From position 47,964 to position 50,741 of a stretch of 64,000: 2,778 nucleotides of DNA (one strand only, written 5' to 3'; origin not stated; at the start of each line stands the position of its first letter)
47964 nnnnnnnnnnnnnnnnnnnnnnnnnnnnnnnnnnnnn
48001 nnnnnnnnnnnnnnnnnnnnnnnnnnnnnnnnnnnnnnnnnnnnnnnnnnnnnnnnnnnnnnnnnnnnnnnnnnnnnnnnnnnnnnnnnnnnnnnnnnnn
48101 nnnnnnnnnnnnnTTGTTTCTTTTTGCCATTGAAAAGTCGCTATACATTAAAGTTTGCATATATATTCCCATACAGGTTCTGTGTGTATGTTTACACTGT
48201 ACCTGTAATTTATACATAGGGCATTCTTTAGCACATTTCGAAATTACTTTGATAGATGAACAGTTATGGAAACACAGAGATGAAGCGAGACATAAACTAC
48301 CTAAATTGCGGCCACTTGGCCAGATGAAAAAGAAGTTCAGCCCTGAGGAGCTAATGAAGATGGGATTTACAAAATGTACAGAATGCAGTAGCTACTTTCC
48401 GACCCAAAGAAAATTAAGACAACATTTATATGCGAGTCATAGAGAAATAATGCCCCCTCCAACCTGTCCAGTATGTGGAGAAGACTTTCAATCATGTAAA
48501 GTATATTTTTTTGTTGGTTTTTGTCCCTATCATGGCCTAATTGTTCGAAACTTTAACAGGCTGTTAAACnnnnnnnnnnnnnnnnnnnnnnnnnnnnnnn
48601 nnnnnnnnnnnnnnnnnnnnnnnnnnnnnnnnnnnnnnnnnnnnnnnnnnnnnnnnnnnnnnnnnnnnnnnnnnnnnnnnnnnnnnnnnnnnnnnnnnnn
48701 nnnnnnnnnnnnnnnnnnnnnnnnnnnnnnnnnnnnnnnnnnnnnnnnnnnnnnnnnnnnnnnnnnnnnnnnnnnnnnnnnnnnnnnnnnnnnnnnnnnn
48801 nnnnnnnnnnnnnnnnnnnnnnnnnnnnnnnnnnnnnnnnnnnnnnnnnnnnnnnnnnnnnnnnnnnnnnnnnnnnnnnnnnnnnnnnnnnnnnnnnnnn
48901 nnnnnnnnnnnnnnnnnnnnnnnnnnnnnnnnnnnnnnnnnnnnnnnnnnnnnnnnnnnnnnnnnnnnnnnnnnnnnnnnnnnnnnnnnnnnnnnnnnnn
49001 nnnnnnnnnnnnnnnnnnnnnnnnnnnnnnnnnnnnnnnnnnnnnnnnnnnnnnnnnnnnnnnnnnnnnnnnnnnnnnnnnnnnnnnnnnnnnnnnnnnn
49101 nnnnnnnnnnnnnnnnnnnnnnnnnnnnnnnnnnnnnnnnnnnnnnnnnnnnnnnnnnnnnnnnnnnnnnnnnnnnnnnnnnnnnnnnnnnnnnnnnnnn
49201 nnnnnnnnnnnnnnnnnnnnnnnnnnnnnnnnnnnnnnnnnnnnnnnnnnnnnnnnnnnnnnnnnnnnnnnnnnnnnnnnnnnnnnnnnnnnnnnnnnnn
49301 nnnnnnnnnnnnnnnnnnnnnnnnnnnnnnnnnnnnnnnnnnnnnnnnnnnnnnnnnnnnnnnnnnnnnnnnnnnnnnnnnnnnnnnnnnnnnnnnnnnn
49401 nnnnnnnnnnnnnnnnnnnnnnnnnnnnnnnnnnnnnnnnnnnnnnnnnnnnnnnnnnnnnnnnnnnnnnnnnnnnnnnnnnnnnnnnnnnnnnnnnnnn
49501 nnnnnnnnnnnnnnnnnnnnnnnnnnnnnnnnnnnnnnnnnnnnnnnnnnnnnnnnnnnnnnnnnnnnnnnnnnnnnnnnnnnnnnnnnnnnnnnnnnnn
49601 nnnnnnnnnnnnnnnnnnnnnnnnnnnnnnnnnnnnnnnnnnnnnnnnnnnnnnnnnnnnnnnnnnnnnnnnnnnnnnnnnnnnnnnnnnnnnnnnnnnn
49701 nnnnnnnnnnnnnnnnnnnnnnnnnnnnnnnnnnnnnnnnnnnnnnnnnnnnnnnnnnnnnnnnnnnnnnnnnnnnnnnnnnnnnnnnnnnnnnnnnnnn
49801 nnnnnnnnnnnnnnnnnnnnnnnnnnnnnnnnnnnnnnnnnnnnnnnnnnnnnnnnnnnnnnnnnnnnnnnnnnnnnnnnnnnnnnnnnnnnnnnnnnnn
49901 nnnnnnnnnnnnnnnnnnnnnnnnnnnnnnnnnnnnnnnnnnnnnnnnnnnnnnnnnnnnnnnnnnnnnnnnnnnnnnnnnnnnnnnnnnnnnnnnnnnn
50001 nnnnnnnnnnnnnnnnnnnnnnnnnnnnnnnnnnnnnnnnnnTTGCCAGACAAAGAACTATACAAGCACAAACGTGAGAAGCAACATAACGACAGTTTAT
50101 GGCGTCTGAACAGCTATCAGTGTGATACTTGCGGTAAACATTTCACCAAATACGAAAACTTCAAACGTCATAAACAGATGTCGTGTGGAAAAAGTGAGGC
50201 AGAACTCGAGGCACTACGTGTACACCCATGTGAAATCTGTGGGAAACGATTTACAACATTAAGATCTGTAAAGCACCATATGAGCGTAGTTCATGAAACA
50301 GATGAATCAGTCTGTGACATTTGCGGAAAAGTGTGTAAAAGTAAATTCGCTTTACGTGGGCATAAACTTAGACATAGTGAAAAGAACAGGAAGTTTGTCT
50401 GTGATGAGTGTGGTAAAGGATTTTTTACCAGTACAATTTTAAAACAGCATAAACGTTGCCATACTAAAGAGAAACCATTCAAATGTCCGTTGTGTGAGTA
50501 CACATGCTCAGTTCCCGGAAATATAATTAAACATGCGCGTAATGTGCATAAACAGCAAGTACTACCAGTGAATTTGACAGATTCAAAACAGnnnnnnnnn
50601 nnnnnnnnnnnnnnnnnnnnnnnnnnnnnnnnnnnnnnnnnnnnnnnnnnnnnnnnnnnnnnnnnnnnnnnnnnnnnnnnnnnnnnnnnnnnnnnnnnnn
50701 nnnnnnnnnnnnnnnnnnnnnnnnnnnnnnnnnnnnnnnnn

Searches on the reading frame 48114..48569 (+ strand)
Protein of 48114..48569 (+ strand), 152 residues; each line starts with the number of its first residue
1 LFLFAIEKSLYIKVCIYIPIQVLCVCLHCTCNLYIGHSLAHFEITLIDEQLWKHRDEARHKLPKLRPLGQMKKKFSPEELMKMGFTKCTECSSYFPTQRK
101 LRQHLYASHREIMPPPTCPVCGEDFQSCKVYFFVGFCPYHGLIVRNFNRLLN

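Call 33: search_protein_families(library=pfam, proteins=[window:48114-48569:+], max_evalue=0.01)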
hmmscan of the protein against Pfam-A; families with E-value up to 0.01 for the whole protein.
window:48114-48569:+ (152 aa): 1 family
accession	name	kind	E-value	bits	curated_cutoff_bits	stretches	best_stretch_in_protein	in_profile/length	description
PF13912.12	zf-C2H2_6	-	8.5e-05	22.9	25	1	87-111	3-26/27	C2H2-type zinc finger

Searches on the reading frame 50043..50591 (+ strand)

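Call 33: search_protein_families(library=pfam, proteins=[window:50043-50591:+], max_evalue=0.01)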
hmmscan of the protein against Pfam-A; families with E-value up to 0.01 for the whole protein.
window:50043-50591:+ (183 aa): 8 families
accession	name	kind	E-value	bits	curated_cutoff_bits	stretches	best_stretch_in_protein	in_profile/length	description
PF13894.12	zf-C2H2_4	-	9.5e-17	60.5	27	2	61-84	1-24/24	C2H2-type zinc finger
PF00096.32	zf-C2H2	-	1.4e-15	57.1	25.2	3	61-84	1-23/23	Zinc finger, C2H2 type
PF13465.12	zf-H2C2_2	-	2.8e-14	53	40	2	133-155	2-24/26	Zinc-finger double domain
PF12874.13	zf-met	-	1.3e-06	28.9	21.2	0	90-107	2-19/25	Zinc-finger of C2H2 type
PF13912.12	zf-C2H2_6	-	3.8e-05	24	25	1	118-142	2-26/27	C2H2-type zinc finger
PF13909.12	zf-H2C2_5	-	0.0022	18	27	1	146-170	1-25/26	C2H2-type zinc-finger domain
PF12171.14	zf-C2H2_jaz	-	0.003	18.1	22.6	0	117-138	1-22/27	Zinc-finger double-stranded RNA-binding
PF07754.17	HVO_2753_ZBP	-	0.0057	16.9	33.2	0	107-151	6-45/46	Small zinc finger protein HVO_2753-like, Zn-binding pocket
